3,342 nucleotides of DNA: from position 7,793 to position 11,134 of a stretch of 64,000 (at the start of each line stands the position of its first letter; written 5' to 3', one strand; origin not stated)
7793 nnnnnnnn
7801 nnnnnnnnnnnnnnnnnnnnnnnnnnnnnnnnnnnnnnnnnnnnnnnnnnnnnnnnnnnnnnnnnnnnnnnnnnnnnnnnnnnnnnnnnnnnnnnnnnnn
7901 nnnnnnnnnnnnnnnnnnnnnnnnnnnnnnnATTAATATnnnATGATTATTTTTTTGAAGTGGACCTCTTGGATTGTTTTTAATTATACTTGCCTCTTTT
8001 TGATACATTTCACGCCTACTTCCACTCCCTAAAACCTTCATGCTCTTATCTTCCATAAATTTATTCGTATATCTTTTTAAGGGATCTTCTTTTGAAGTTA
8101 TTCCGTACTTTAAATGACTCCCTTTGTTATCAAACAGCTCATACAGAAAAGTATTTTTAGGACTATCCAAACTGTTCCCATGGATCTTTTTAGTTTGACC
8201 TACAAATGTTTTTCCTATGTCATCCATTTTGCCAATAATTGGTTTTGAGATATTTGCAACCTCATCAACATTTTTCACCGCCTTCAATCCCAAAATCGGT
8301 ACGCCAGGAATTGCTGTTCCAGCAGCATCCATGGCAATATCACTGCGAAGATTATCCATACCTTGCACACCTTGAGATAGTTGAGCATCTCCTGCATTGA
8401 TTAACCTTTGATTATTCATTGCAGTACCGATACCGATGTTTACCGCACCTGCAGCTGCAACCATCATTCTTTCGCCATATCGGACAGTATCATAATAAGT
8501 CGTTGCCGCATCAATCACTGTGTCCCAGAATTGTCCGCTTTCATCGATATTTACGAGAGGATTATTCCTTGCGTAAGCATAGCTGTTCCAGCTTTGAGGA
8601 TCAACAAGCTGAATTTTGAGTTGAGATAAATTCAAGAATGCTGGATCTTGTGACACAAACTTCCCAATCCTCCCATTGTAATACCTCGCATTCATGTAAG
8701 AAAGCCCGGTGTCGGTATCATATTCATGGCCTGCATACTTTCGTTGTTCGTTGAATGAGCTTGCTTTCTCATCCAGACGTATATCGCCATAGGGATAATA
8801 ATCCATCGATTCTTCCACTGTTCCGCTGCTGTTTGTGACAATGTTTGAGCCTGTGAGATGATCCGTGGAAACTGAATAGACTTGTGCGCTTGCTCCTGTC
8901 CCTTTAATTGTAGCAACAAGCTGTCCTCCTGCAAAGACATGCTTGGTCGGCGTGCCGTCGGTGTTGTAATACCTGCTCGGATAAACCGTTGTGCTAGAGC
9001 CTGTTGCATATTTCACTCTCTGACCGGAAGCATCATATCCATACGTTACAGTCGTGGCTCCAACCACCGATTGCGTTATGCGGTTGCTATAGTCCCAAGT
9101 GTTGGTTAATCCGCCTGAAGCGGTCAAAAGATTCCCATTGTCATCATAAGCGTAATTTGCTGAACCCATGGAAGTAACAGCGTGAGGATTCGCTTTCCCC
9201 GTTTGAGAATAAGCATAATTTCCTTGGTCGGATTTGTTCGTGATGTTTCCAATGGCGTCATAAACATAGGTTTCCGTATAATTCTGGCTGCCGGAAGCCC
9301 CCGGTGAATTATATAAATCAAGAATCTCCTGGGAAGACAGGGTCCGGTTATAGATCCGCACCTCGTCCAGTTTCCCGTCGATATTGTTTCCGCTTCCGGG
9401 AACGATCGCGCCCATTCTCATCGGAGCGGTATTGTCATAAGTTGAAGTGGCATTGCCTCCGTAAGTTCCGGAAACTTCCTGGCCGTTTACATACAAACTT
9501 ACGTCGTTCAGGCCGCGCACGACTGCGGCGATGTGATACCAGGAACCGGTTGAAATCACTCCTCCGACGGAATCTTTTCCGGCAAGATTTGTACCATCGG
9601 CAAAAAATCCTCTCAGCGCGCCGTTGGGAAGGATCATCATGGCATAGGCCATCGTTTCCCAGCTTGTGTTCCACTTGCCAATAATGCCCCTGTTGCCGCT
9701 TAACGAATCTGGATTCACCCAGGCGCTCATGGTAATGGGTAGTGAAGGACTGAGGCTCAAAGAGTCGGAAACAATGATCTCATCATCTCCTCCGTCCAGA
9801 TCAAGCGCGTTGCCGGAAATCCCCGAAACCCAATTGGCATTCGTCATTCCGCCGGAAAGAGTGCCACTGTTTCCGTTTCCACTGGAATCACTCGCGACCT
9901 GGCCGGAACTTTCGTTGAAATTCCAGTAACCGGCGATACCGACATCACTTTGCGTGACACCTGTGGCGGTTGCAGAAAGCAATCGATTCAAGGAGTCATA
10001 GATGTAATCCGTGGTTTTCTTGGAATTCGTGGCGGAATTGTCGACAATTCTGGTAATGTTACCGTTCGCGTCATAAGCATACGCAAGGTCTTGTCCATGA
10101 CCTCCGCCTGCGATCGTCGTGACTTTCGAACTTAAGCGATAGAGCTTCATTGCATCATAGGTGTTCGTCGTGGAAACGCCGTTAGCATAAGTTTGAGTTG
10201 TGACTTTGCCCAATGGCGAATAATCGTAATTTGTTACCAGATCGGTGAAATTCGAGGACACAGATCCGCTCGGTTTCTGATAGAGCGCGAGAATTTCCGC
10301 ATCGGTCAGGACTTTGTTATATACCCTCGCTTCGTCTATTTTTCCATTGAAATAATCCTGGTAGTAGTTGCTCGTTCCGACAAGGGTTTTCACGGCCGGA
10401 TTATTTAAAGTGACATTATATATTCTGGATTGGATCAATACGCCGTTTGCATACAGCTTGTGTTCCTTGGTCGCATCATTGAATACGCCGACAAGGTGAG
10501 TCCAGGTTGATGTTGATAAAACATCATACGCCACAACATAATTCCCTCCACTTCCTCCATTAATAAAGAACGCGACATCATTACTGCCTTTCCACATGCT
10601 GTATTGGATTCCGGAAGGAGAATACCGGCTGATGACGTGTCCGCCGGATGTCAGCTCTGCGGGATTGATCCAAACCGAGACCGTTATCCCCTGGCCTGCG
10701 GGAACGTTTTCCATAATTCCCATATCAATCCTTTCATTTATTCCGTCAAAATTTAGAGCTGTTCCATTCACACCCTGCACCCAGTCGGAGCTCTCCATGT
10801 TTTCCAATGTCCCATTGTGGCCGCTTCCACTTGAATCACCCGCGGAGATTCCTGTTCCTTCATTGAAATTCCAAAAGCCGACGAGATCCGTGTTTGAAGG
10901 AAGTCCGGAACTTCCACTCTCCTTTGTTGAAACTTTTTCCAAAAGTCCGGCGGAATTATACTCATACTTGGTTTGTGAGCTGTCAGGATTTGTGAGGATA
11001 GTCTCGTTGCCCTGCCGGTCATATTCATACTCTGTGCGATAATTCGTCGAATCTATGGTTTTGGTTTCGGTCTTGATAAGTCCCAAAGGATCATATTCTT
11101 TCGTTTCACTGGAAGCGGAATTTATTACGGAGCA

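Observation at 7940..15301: Giant RHS/YD-repeat protein with SpvB, FG-GAP, two LamG insertions and an unclassified C-terminal toxin tip plus immunity gene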

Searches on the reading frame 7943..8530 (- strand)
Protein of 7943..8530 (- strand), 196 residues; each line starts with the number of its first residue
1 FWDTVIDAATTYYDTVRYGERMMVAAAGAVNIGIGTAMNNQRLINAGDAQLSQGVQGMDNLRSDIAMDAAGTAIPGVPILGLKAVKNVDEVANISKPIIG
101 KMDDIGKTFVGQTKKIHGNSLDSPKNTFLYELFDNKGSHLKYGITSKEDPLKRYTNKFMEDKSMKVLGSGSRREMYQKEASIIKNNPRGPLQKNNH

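Call 8: search_solved_structures(query=window:7943-8530:-, max_evalue=10, show_alignments=2)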
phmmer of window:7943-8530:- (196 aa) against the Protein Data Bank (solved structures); distinct sequences matched with E-value up to 10: 1.
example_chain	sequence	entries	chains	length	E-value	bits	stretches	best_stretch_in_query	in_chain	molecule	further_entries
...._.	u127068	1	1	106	1.3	12.1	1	10-65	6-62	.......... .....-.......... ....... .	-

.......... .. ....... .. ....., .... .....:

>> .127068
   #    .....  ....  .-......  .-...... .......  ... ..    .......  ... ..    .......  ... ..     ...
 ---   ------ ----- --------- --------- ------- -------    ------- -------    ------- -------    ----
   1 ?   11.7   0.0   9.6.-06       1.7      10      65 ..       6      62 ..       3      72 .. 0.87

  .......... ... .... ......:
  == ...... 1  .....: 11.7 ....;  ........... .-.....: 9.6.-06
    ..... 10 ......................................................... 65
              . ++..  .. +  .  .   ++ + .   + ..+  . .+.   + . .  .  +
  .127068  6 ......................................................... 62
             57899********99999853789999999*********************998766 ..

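Call 9: search_protein_families(library=pfam, proteins=[window:7943-8530:-], max_evalue=10)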
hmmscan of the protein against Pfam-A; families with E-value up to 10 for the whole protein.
window:7943-8530:- (196 aa): 0 families

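Call 10: find_homologous_proteins(query=window:7943-8530:-, max_evalue=0.01)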
Query window:7943-8530:- (196 aa): 5 proteins with E <= 0.01 among 224 candidates.
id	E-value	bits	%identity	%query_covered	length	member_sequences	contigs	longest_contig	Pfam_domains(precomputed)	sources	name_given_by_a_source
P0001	7.2e-24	103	63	41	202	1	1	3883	-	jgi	jgi:hypothetical protein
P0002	5.2e-19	87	60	39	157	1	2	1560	-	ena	-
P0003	7.4e-18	83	58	45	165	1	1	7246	-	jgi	-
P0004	2.6e-17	81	72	30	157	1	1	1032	-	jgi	-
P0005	1.5e-8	53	40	51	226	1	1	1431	PF07591.16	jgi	jgi:hypothetical protein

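Call 16: find_encoding_contigs(protein=P0001, flank=4000, max_places=3)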
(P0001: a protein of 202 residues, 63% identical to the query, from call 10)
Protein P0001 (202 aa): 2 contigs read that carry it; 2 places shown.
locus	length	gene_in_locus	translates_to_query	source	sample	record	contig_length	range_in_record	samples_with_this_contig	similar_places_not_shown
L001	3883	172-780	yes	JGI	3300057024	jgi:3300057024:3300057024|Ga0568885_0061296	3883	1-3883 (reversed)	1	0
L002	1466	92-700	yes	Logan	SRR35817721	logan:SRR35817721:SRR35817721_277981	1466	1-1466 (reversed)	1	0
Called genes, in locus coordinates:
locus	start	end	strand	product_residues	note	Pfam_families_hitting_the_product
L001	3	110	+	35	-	?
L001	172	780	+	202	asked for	-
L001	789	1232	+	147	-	PF15571:Imm44 (weak)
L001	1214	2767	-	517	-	PF00589:Phage_integrase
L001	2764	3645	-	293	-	PF02899:Phage_int_SAM_1 (weak), PF00589:Phage_integrase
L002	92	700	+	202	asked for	-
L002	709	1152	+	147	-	PF15571:Imm44 (weak)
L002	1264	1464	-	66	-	?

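Call 17: find_encoding_contigs(protein=P0002, flank=4000, max_places=3)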
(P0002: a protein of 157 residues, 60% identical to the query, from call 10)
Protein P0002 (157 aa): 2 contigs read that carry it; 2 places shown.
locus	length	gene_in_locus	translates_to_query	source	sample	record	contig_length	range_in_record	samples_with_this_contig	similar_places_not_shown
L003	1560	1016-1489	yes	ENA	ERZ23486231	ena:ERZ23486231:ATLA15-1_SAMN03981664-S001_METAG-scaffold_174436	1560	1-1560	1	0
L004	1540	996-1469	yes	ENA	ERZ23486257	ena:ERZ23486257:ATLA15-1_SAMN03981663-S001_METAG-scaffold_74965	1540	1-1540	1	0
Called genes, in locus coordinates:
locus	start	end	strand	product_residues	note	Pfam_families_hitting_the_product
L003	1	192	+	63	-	?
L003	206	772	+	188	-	-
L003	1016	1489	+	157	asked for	-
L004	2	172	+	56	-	?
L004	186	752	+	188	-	-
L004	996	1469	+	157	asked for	-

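Call 18: find_encoding_contigs(protein=P0005, flank=4000, max_places=3)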
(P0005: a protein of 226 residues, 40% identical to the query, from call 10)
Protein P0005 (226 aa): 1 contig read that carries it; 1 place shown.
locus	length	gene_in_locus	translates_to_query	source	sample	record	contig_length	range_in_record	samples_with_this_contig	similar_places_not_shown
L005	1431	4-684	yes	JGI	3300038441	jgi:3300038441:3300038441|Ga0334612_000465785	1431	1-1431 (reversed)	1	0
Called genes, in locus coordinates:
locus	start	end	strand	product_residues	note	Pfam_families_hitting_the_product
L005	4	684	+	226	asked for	PF07591:PT-HINT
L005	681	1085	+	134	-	-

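Call 52: find_encoding_contigs(protein=P0003, flank=8000, max_places=3)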
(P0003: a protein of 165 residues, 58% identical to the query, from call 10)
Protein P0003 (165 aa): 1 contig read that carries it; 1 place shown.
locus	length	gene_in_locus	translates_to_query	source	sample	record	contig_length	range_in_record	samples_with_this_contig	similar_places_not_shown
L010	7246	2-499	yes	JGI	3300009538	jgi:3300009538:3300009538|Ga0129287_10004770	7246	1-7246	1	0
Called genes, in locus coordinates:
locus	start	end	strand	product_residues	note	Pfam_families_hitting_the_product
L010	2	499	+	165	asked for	?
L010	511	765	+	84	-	PF24693:DUF7660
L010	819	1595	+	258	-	-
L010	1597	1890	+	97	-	-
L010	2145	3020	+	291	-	-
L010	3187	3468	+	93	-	-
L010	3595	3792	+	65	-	-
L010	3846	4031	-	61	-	-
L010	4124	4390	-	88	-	PF15738:YafQ_toxin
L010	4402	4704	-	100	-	PF04221:RelB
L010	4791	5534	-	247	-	PF13020:NOV_C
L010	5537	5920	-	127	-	-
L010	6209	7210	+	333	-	PF05496:RuvB_N, PF01078:Mg_chelatase (faint), PF13191:AAA_16 (faint), PF07724:AAA_2 (faint), PF07728:AAA_5 (weak), PF00004:AAA, PF17864:AAA_lid_4, PF05491:WHD_RuvB, +1 more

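Call 53: find_encoding_contigs(protein=P0004, flank=3000, max_places=3)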
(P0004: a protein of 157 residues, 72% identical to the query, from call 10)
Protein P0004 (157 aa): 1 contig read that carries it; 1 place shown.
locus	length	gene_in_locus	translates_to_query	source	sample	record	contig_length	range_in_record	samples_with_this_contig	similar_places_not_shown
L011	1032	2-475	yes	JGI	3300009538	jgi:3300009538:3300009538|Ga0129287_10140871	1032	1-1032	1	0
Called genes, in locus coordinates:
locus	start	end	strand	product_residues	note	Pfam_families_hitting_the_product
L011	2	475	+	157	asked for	?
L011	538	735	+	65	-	PF10049:DUF2283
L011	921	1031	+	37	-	?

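Call 55: search_protein_families(library=pfam, proteins=[P0003, P0004, L010:511-765:+, L011:538-735:+, L010:819-1595:+, L005:681-1082:+, L001:789-1229:+], max_evalue=0.1)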
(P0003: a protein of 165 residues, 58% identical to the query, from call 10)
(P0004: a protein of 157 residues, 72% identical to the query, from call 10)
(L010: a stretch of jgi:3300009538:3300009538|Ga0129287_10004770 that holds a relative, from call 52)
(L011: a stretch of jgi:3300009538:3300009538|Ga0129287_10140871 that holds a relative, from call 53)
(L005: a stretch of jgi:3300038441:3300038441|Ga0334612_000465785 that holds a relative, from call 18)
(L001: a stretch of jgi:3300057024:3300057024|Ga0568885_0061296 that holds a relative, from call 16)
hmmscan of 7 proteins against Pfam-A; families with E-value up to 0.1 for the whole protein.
P0003 (165 aa): 0 families

P0004 (157 aa): 1 family
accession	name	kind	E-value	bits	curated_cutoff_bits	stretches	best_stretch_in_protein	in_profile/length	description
PF03118.21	RNA_pol_A_CTD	-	0.094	12.9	23.8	0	70-90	10-30/67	Bacterial RNA polymerase, alpha chain C terminal domain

L010:511-765:+ (84 aa): 3 families
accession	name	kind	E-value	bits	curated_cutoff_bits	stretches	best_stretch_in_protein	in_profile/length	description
PF24693.1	DUF7660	-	8.8e-25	87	27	1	12-84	1-73/73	Family of unknown function (DUF7660)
PF05714.16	PFam54_60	-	0.015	15.3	27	1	3-46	116-162/185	Borrelia Bbcrasp-1 domain containing protein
PF23161.1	HTH_RNase_II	-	0.032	15.5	24.7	1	5-53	7-54/95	Double HTH domain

L011:538-735:+ (65 aa): 1 family
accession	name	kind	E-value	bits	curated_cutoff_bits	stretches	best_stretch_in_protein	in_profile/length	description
PF10049.14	DUF2283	-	9.6e-09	35.7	23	1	7-64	1-47/49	Protein of unknown function (DUF2283)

L010:819-1595:+ (258 aa): 0 families

L005:681-1082:+ (134 aa): 0 families

L001:789-1229:+ (147 aa): 0 families

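Call 74: search_protein_families(library=padloc, proteins=[window:7943-8530:-], max_evalue=0.01)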
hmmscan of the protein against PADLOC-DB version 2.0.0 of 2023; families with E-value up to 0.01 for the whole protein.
window:7943-8530:- (196 aa): 0 families

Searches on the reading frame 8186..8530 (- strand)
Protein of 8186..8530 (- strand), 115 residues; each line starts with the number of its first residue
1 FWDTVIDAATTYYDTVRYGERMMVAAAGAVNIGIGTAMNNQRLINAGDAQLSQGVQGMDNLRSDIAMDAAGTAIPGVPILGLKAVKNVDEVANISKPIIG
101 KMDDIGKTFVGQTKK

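Call 81: search_protein_families(library=pfam, proteins=[window:8186-8530:-], max_evalue=1)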
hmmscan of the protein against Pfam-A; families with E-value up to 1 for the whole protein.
seq(115 aa): 0 families

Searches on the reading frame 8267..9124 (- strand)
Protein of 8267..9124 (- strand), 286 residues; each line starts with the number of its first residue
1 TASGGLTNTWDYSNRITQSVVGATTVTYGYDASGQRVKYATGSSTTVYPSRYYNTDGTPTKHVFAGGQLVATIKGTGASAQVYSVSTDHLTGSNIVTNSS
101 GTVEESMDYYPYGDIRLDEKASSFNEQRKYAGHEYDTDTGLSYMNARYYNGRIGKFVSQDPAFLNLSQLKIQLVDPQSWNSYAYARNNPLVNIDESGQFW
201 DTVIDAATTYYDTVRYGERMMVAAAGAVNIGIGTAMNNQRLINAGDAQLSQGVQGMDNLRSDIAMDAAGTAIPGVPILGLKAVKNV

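Call 61: find_related_loci(query=window:8267-9124:-, collection=genome_contigs, flank=6000)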
Query window:8267-9124:- (286 aa) in genome_contigs; peptide patterns used: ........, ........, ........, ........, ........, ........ (x = any residue, [..] = any of these).
66 stretches matched a pattern; 33 encode a relative of the query (tblastn E <= 1e-3); 30 distinct loci.
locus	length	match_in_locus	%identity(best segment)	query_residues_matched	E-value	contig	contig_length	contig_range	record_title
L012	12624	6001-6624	64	4-199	6e-84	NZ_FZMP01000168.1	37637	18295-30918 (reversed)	Candidatus Methanoperedens nitroreducens isolate Mnv1, whole genome shotgun sequence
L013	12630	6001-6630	58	24-226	2e-71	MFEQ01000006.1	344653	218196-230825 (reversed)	MAG: Candidatus Doudnabacteria bacterium RIFCSPHIGHO2_02_FULL_42_25 rifcsphigho2_02_scaffold_5, whole genome shotgun seq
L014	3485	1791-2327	63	25-197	5e-67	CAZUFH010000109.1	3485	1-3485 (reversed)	MAG TPA_asm: uncultured Pseudomonadales bacterium isolate SRP050083_co2_371 genome assembly, contig: NODE_28080_length_3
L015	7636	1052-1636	44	9-199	5e-46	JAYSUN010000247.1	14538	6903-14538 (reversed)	MAG: Hyphomicrobiaceae bacterium isolate GFS_12636 GFS_12636_246, whole genome shotgun sequence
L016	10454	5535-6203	51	4-218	3e-69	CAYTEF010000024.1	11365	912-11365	MAG TPA_asm: uncultured Candidatus Saccharibacteria bacterium isolate SRP178908_co2_71 genome assembly, contig: NODE_329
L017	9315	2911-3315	47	63-199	1e-33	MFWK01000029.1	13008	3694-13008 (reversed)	MAG: Candidatus Nomurabacteria bacterium RIFOXYD2_FULL_35_12 rifoxyd2_full_scaffold_978, whole genome shotgun sequence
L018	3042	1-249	64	111-198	1e-32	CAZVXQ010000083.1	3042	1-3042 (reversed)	MAG TPA_asm: uncultured Candidatus Saccharibacteria bacterium isolate SRP257259_co1_21 genome assembly, contig: NODE_637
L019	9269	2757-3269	33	23-199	2e-19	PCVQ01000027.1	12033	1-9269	MAG: Candidatus Peregrinibacteria bacterium CG11_big_fil_rev_8_21_14_0_20_46_8 CG11_8_21_14_0.20_scaffold_3319_c, whole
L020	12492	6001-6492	31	30-198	9e-15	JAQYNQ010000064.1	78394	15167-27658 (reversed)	MAG: Eubacteriaceae bacterium isolate SUG1884 k141_27751, whole genome shotgun sequence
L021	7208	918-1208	37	94-198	2e-14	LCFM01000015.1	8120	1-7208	MAG: Parcubacteria group bacterium GW2011_GWA2_43_13 UV70_C0015, whole genome shotgun sequence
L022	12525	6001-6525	29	28-198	3e-13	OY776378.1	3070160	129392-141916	MAG: Christensenellaceae bacterium isolate 810d6d61-b0c4-42bb-bd3a-0296a85592aa genome assembly, chromosome: 1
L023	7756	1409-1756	34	76-200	1e-12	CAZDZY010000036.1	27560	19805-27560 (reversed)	MAG TPA_asm: uncultured Christensenellaceae bacterium isolate SRP192927_co6_833 genome assembly, contig: NODE_3349_lengt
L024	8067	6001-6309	35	119-228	1e-12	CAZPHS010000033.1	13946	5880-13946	MAG TPA_asm: uncultured Christensenellaceae bacterium isolate binchicken_co173_367 genome assembly, contig: NODE_14905_l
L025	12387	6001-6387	32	58-200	2e-12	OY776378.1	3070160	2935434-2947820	MAG: Christensenellaceae bacterium isolate 810d6d61-b0c4-42bb-bd3a-0296a85592aa genome assembly, chromosome: 1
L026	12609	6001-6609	31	9-198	2e-12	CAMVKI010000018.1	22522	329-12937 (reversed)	MAG TPA_asm: uncultured Clostridia bacterium isolate SRR8387721_bin.10_metaWRAP_v1.3_MAG genome assembly, contig: ERZ142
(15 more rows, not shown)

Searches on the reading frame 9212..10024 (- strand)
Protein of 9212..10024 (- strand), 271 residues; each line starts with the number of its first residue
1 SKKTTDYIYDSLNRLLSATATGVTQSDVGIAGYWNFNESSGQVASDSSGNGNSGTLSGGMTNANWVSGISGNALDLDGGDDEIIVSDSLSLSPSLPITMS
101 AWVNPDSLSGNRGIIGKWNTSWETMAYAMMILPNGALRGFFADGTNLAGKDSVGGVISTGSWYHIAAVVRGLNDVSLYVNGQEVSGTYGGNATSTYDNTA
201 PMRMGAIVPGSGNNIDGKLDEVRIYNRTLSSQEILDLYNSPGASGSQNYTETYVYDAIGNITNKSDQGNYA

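Call 93: search_protein_families(library=pfam, proteins=[window:9212-10024:-], max_evalue=0.01)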
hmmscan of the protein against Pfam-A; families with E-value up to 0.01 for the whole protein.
window:9212-10024:- (271 aa): 1 family
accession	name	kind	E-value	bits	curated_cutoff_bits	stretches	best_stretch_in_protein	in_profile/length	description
PF13385.13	Laminin_G_3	-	6.3e-27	95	27.6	1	77-234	1-150/151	Concanavalin A-like lectin/glucanases superfamily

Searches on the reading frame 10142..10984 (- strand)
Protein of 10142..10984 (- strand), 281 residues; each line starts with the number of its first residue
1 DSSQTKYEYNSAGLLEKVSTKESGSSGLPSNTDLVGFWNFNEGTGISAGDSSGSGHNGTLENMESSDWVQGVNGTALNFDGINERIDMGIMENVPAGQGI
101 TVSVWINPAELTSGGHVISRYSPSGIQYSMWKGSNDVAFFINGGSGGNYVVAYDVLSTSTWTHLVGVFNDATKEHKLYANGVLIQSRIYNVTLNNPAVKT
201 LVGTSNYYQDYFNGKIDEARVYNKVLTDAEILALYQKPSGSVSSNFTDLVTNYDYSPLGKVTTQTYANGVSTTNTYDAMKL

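Call 93: search_protein_families(library=pfam, proteins=[window:10142-10984:-], max_evalue=0.01)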
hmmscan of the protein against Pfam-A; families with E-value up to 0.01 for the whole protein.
window:10142-10984:- (281 aa): 3 families
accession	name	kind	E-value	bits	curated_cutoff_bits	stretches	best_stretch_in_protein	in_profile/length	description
PF13385.13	Laminin_G_3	-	6.8e-26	91.7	27.6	1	93-231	13-150/151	Concanavalin A-like lectin/glucanases superfamily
PF05593.20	RHS_repeat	-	2.8e-06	28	22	0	255-279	1-25/38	RHS Repeat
PF02973.23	Sialidase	-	0.0025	17.8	26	1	161-233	105-183/189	Sialidase, N-terminal domain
